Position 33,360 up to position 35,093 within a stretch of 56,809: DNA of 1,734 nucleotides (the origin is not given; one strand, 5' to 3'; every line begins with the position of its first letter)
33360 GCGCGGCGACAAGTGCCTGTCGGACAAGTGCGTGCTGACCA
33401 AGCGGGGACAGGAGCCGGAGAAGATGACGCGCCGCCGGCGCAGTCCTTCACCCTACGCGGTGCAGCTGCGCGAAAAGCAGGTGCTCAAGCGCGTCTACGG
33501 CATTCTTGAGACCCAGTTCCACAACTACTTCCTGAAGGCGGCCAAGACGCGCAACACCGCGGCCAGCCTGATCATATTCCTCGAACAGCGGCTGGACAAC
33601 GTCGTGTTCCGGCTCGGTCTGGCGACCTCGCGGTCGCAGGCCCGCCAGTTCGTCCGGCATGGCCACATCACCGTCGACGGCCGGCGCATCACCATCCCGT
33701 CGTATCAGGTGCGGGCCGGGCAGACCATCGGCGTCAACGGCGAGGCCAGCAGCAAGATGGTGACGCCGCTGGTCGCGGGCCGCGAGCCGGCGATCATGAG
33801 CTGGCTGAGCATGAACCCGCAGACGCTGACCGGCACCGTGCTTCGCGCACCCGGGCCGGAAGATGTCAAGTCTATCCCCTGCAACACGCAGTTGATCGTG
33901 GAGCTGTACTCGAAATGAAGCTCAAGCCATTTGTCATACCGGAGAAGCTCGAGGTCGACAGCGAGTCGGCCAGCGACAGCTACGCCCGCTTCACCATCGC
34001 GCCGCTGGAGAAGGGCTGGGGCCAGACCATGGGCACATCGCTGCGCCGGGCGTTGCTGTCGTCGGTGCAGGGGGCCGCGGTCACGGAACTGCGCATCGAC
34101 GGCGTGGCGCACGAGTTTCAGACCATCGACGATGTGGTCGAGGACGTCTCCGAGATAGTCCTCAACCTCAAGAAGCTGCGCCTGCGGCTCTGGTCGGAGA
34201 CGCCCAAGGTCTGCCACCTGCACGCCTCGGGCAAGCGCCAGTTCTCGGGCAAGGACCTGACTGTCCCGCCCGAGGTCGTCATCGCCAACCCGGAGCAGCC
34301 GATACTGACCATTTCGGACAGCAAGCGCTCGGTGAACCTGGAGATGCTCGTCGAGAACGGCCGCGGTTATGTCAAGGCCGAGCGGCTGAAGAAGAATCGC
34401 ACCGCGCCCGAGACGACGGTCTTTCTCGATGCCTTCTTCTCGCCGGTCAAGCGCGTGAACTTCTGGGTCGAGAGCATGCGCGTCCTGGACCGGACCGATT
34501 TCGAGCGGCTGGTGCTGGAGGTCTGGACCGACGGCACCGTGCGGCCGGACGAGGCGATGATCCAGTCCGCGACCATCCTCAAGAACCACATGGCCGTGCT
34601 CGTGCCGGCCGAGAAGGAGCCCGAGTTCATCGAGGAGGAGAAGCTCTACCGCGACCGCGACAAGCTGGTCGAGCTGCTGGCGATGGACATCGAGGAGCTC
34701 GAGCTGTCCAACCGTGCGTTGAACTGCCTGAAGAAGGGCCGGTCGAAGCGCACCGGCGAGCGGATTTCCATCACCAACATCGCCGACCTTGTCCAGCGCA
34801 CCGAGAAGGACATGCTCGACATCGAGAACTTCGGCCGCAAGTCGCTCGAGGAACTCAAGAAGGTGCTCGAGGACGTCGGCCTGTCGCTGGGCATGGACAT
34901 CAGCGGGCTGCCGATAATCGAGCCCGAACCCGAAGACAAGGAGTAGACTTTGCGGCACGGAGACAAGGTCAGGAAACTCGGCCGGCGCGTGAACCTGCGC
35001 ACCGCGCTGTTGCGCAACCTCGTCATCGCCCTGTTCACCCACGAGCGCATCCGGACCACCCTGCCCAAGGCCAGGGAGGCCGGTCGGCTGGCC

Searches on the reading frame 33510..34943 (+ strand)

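Call 77: search_protein_families(library=pfam, proteins=[window:33510-34943:+], max_evalue=0.001)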
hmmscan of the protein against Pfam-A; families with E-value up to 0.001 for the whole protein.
window:33510-34943:+ (478 aa): 3 families
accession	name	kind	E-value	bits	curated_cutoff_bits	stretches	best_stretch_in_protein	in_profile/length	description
PF01000.31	RNA_pol_A_bac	-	3e-22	79.5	33.9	1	195-311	2-119/119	RNA polymerase Rpb3/RpoA insert domain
PF01193.29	RNA_pol_L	-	5.2e-19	68.2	24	1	165-361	2-74/74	RNA polymerase Rpb3/Rpb11 dimerisation domain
PF03118.21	RNA_pol_A_CTD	-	2.6e-17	62.8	23.8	1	387-454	8-66/67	Bacterial RNA polymerase, alpha chain C terminal domain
